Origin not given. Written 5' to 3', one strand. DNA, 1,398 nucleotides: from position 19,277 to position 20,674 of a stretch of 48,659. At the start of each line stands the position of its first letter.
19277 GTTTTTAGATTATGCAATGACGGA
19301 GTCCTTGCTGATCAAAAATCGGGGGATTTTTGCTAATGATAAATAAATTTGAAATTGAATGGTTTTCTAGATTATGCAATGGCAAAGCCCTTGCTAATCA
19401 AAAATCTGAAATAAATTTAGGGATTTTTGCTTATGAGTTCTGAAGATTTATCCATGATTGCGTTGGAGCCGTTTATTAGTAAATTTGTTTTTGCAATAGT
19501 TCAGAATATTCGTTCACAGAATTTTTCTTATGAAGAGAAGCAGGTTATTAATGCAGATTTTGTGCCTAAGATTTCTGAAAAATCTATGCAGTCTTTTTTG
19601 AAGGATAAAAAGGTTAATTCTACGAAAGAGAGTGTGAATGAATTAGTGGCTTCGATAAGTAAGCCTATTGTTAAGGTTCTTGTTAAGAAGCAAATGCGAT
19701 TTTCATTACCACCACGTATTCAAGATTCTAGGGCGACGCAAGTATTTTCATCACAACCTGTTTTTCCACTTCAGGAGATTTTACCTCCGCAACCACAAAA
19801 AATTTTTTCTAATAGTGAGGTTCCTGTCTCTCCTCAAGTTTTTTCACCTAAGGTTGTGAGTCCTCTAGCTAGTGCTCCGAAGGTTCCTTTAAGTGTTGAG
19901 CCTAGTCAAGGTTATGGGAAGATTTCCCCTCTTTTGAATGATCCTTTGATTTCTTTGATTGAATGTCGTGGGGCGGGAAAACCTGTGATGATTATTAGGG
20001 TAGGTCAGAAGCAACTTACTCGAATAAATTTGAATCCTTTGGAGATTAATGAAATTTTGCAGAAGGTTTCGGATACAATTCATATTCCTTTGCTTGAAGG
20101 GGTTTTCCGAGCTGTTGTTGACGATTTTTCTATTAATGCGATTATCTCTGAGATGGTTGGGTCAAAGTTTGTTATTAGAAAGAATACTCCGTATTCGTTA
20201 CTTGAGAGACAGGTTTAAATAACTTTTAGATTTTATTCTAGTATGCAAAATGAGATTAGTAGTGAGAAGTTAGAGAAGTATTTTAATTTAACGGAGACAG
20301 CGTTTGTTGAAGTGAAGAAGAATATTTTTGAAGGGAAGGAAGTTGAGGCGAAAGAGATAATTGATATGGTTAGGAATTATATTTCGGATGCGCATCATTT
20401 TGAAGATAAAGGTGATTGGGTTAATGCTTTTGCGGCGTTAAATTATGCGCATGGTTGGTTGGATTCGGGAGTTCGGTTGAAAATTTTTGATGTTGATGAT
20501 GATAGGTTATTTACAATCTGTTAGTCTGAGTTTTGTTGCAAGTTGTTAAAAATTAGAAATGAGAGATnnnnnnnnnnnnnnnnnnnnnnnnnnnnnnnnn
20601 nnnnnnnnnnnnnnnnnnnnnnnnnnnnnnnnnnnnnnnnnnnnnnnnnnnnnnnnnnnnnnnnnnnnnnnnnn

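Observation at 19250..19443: Tandem 86/97-nt units between two genes: paralogous mini-ORFs and a hairpin kept by compensatory changes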

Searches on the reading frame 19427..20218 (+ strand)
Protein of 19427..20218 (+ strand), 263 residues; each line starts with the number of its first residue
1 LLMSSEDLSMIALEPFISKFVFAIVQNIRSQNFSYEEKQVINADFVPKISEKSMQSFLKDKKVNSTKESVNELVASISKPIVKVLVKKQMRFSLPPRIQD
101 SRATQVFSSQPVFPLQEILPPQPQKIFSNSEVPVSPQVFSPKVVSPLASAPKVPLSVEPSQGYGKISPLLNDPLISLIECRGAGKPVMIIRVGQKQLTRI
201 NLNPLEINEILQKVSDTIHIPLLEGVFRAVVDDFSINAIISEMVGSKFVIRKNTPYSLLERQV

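Call 11: search_protein_families(library=pfam, proteins=[window:19427-20218:+], max_evalue=0.01)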
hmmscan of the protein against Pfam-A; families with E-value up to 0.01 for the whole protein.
window:19427-20218:+ (263 aa): 0 families

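Call 46: find_homologous_proteins(query=window:19433-20218:+, max_evalue=1e-10)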
Query window:19433-20218:+ (261 aa): 78 proteins with E <= 1e-10 among 634 candidates.
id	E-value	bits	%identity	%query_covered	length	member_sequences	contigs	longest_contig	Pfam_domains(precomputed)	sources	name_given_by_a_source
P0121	5.1e-157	538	100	100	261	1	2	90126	-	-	-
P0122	2.5e-83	297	61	100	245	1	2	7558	-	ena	-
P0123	5.0e-81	290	61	100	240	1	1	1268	-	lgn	-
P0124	7.5e-78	279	57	100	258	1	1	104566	-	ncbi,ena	-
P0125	8.9e-77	276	56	100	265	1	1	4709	-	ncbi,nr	ncbi:MAG: hypothetical protein U9Q73_01250 [Nanoarchaeota archaeon]|nr:hypothetical protein [Nanoarc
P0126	2.6e-73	265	54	100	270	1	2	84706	-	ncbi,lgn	ncbi:MAG: hypothetical protein ABIH79_02570 [archaeon]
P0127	1.2e-71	259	56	100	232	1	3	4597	-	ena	-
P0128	2.2e-71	258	51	100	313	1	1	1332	-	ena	-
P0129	1.5e-70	255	54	100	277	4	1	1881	-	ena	-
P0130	1.8e-65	239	50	99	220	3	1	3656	-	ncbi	-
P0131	5.2e-63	231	49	100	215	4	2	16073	-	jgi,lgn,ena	-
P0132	7.1e-63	230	47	99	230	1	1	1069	-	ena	-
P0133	6.3e-62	227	52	99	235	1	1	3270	-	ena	-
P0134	1.1e-61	226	48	98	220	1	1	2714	-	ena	-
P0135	2.3e-61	225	50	100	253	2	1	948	-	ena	-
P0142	3.4e-59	218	47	99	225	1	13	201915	-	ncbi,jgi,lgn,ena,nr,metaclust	ncbi:hypothetical protein HN935_00285 [archaeon]|jgi:hypothetical protein|nr:hypothetical protein [a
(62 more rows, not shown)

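Call 47: find_encoding_contigs(protein=P0121, flank=10000, max_places=10)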
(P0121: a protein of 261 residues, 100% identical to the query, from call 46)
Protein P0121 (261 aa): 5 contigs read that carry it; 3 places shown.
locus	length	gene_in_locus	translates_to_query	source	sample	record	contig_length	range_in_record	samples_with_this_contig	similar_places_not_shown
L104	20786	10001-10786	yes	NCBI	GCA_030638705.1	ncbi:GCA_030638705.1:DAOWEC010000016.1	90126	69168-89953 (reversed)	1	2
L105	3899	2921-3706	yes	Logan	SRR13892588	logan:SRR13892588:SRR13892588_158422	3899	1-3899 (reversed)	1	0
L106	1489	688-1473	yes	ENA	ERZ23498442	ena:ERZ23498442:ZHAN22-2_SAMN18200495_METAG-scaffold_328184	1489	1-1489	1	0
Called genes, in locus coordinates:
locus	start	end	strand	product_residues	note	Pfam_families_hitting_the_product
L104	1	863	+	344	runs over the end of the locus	?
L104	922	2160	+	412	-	PF18144:SMODS (weak), PF01909:NTP_transf_2 (weak), PF09249:tRNA_NucTransf2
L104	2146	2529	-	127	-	PF18477:PIN_9 (weak)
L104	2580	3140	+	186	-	-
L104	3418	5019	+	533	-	PF00005:ABC_tran, PF02367:TsaE (faint), PF02463:SMC_N, PF03193:RsgA_GTPase (faint), PF04665:Pox_A32 (faint), PF13555:AAA_29 (faint), PF20720:nSTAND3 (faint), PF00005:ABC_tran, +10 more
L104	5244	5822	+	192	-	PF14512:TM1586_NiRdase (faint), PF00881:Nitroreductase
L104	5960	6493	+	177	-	-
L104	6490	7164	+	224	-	PF11848:DUF3368 (faint)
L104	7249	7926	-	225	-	PF00702:Hydrolase, PF08282:Hydrolase_3 (faint), PF13419:HAD_2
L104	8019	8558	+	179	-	PF13238:AAA_18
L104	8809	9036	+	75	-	-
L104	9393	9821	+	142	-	-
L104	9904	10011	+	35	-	-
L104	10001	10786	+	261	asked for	-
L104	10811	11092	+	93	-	PF04010:DUF357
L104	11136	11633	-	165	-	-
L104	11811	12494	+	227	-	PF00696:AA_kinase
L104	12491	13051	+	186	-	PF01876:RNase_P_p30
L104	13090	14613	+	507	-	PF00587:tRNA-synt_2b (faint), PF01409:tRNA-synt_2d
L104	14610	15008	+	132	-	-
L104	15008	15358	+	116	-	-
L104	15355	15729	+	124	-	PF01243:PNPOx_N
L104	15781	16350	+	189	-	PF00561:Abhydrolase_1 (weak), PF06821:Ser_hydrolase, PF12697:Abhydrolase_6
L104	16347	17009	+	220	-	PF00702:Hydrolase (weak), PF13419:HAD_2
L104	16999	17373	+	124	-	-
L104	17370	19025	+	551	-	PF03483:B3_4 (weak), PF03484:B5, PF17759:tRNA_synthFbeta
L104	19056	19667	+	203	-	-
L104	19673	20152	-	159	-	-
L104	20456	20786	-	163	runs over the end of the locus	-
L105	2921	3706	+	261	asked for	-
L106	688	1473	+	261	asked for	-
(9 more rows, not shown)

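Call 48: find_encoding_contigs(protein=P0122, flank=10000, max_places=10)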
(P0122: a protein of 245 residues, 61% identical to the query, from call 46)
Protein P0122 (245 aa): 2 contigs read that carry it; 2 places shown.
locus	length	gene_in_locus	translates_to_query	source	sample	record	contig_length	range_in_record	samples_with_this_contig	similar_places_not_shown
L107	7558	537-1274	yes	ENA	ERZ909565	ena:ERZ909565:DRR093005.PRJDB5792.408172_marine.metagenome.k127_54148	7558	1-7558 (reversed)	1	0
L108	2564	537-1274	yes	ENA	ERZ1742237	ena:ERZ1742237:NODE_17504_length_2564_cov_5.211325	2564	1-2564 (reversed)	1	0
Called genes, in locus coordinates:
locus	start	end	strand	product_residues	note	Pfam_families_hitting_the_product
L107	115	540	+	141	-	-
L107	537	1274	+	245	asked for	-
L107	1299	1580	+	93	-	PF04010:DUF357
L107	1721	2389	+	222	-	PF00696:AA_kinase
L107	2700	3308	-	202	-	PF03412:Peptidase_C39 (faint), PF13529:Peptidase_C39_2 (weak)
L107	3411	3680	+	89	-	-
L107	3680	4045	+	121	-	-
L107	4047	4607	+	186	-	PF01876:RNase_P_p30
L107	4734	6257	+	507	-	PF01409:tRNA-synt_2d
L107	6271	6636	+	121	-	PF04266:ASCH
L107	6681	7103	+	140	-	PF13420:Acetyltransf_4 (weak)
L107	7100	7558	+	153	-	?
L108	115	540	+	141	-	-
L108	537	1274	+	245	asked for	-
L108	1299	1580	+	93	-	PF04010:DUF357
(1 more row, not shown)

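Call 75: find_encoding_contigs(protein=P0127, flank=10000, max_places=10)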
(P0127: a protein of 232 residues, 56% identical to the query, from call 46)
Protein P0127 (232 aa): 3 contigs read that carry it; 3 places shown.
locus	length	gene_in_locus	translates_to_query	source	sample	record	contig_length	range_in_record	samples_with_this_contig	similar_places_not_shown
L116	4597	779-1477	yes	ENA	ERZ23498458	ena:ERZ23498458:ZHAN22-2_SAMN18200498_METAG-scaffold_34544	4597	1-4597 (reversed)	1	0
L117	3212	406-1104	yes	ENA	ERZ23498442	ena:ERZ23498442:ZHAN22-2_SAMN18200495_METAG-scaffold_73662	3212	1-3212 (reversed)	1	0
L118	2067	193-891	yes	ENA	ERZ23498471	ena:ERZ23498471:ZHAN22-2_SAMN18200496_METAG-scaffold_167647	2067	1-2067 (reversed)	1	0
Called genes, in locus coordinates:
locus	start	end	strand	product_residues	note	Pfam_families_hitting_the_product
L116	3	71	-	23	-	?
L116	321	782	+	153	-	-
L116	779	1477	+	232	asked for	-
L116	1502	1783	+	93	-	PF04010:DUF357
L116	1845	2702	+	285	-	-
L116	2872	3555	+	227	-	PF00696:AA_kinase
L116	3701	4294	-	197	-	PF00005:ABC_tran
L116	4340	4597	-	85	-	?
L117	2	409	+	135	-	?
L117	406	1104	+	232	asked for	-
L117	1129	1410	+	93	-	PF04010:DUF357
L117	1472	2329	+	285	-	-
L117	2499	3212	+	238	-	?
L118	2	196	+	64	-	?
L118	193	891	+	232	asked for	-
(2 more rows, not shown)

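Call 76: find_encoding_contigs(protein=P0126, flank=10000, max_places=10)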
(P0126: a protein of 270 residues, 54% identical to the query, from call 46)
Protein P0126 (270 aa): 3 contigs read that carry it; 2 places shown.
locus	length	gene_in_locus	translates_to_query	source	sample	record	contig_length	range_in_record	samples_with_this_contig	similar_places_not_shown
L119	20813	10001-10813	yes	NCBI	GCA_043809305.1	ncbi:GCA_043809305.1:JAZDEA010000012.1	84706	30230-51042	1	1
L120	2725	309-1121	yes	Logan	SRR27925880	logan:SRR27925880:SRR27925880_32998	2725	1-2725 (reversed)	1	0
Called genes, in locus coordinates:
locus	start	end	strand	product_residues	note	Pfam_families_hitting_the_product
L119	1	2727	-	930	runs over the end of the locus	PF00133:tRNA-synt_1, PF09334:tRNA-synt_1g, PF01406:tRNA-synt_1e, PF01921:tRNA-synt_1f (weak), PF08264:Anticodon_1, PF19302:DUF5915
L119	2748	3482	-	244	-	PF00590:TP_methylase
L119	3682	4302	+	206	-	-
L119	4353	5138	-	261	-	PF25133:TYW2_N_2 (faint), PF02475:TRM5-TYW2_MTfase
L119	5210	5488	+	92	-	-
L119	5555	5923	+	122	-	PF09845:OapC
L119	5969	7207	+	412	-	PF01909:NTP_transf_2 (weak), PF09249:tRNA_NucTransf2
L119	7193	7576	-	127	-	PF18477:PIN_9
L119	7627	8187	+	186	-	-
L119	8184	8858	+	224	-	PF11848:DUF3368 (faint)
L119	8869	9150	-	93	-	-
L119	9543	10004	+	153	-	-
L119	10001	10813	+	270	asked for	-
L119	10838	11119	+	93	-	PF04010:DUF357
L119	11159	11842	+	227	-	PF00696:AA_kinase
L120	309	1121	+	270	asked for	-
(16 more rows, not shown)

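Call 80: search_solved_structures(query=window:19433-20218:+, max_evalue=1)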
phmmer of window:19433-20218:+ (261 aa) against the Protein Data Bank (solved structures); distinct sequences matched with E-value up to 1: 0.

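Call 81: search_protein_families(library=ncbifam, proteins=[window:19433-20218:+], max_evalue=0.01)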
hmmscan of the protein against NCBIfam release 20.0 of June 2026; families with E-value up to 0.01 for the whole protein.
window:19433-20218:+ (261 aa): 0 families

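Call 88: find_encoding_contigs(protein=P0142, flank=10000, max_places=10)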
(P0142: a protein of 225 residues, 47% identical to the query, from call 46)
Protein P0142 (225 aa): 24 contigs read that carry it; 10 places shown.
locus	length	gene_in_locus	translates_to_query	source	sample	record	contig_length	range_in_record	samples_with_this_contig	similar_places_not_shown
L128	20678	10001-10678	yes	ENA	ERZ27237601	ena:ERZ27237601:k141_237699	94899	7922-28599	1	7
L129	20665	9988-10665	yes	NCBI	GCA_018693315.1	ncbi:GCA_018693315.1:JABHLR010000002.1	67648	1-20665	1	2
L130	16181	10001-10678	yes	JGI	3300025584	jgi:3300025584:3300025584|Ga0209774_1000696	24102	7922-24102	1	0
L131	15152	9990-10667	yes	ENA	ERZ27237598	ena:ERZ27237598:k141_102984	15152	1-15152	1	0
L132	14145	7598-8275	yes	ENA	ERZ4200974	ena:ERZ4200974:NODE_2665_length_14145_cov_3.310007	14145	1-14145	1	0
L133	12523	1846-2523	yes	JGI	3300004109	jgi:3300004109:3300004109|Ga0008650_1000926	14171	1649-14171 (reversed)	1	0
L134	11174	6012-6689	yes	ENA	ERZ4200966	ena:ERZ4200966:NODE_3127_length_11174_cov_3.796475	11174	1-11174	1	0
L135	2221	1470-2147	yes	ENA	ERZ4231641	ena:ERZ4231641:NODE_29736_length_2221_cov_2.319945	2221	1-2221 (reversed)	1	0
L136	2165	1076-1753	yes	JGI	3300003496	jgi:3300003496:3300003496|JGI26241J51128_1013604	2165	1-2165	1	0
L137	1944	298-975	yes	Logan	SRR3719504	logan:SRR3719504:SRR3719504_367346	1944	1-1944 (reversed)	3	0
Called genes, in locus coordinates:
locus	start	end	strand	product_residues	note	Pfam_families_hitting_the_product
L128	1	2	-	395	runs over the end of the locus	-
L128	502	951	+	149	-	-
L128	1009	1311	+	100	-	-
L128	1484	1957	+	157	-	PF00293:NUDIX, PF14815:NUDIX_4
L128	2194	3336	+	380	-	PF00152:tRNA-synt_2 (weak), PF13393:tRNA-synt_His, PF01409:tRNA-synt_2d (faint), PF00587:tRNA-synt_2b, PF03129:HGTP_anticodon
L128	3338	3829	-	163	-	-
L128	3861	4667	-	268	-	PF02616:SMC_ScpA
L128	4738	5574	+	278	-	PF21294:Polysacc_lyase_14, PF14099:Polysacc_lyase (weak)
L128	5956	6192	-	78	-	PF01599:Ribosomal_S27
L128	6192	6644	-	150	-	PF01282:Ribosomal_S24e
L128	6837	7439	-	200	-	PF03876:SHS2_Rpb7-N, PF00575:S1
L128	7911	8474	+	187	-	-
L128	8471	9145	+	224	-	PF11848:DUF3368 (faint)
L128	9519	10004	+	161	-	-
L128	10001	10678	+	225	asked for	-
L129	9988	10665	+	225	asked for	-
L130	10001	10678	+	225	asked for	-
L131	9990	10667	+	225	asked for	-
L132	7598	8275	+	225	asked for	-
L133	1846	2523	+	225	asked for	-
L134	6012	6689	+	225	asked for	-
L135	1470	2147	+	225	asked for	-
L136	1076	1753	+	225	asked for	-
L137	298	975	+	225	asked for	-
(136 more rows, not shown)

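Call 101: find_encoding_contigs(protein=P0125, flank=10000, max_places=6)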
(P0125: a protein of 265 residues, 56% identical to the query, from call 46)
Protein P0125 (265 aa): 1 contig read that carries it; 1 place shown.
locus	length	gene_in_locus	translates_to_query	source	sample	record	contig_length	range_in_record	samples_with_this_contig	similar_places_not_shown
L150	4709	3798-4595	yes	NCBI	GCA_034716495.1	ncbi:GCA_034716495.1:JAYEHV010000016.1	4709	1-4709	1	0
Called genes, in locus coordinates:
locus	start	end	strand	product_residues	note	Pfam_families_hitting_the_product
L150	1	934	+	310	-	PF09249:tRNA_NucTransf2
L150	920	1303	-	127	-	PF18477:PIN_9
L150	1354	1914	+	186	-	-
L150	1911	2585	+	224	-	PF11848:DUF3368 (faint)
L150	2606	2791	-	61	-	-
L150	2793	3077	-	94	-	-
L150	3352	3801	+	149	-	-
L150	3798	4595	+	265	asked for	-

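Call 106: predict_structure(alignment_id=A5)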
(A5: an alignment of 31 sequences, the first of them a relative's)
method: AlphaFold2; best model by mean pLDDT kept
length: 261 residues; sequences in the alignment: 31
mean_pLDDT: 69.9   pTM: 0.44
mean pLDDT of the five models: 69.9, 62.0, 61.4, 58.3, 53.3
residues with pLDDT >= 90: 84; 70-90: 35; 50-70: 90; < 50: 52
segments of 3 or more residues with pLDDT < 50: 60-67, 71-79, 86-90, 125-128, 144-147, 149-152
pLDDT, mean of each block of 10 residues (from residue 1): 59 78 75 54 59 56 48 46 50 52 55 57 50 52 47 55 92 95 95 94 95 94 94 94 92 80 54
secondary structure, 60 per line:
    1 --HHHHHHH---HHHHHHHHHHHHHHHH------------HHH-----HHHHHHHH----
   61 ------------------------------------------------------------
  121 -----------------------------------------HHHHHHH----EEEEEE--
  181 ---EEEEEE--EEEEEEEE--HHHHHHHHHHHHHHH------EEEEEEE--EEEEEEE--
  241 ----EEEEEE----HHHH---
elements in order: H3-9 H13-28 H49-56 H162-168 E173-178 E184-189 E192-199 H202-216 E223-229 E232-238 E245-250 H255-258

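Call 109: fold_search(model_id=the predicted structure, library=pdb)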
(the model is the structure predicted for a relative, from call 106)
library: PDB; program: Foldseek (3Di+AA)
matches with E <= 10: 1209; with E <= 0.001: 10
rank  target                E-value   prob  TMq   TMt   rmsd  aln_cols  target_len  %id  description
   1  9e24_A                2.6e-06  1.00  0.33  0.21   1.8        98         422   28  Closed structure of CpaF without nucleotides (Apo dataset) (released 2025-04-23)
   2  2oap_1                3.0e-06  1.00  0.33  0.18   5.0       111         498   24  Crystal structure of the archaeal secretion ATPase GspE in complex with AMP-PNP (released 2007-02-13)
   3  4ii7_C                5.4e-06  1.00  0.31  0.17   2.2        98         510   26  Archaellum Assembly ATPase FlaI (released 2013-03-06)
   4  4ii7_D                6.1e-06  1.00  0.31  0.17   2.2        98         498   26  Archaellum Assembly ATPase FlaI (released 2013-03-06)
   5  2oap_2                7.7e-06  1.00  0.33  0.17   1.8        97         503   25  Crystal structure of the archaeal secretion ATPase GspE in complex with AMP-PNP (released 2007-02-13)
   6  4ii7_B                9.8e-06  1.00  0.31  0.17   2.1        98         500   26  Archaellum Assembly ATPase FlaI (released 2013-03-06)
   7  4ihq_C                1.6e-05  1.00  0.31  0.16   2.3        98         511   26  Archaellum Assembly ATPase FlaI bound to ADP (released 2013-03-06)
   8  4ihq_A                2.4e-05  1.00  0.32  0.17   2.4       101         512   26  Archaellum Assembly ATPase FlaI bound to ADP (released 2013-03-06)
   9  8rkd_B                2.4e-05  1.00  0.32  0.21   4.4       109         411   26  TadA/CpaF with AMPPNP (released 2024-08-14)
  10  5f4h_C                6.4e-04  1.00  0.26  0.16   6.5       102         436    8  Archael RuvB-like Holiday junction helicase (released 2016-12-21)
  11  5f4h_A                1.1e-03  1.00  0.28  0.17   3.1        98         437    6  Archael RuvB-like Holiday junction helicase (released 2016-12-21)
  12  5f4h_B                2.4e-03  1.00  0.25  0.15   6.6       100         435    8  Archael RuvB-like Holiday junction helicase (released 2016-12-21)
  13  6geb_E                3.2e-03  1.00  0.21  0.15   7.0        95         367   13  X-ray structure of the Legionella pneumophila ATPase DotB (released 2018-05-30)
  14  6geb_F                4.1e-03  1.00  0.21  0.16   7.0        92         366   12  X-ray structure of the Legionella pneumophila ATPase DotB (released 2018-05-30)
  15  1p9w                  6.5e-03  1.00  0.23  0.16   4.0        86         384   13  Crystal Structure of Vibrio cholerae putative NTPase EpsE (released 2003-10-14)
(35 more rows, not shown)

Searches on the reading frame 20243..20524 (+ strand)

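Call 11: search_protein_families(library=pfam, proteins=[window:20243-20524:+], max_evalue=0.01)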
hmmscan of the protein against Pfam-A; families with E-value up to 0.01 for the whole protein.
window:20243-20524:+ (93 aa): 1 family
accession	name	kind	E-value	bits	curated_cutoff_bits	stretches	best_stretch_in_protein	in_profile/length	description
PF04010.18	DUF357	-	5.6e-22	78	29.4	1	12-82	1-73/73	Protein of unknown function (DUF357)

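Call 81: search_protein_families(library=ncbifam, proteins=[window:20243-20524:+], max_evalue=0.01)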
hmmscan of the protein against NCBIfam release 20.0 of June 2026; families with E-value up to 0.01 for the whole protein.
window:20243-20524:+ (93 aa): 0 families
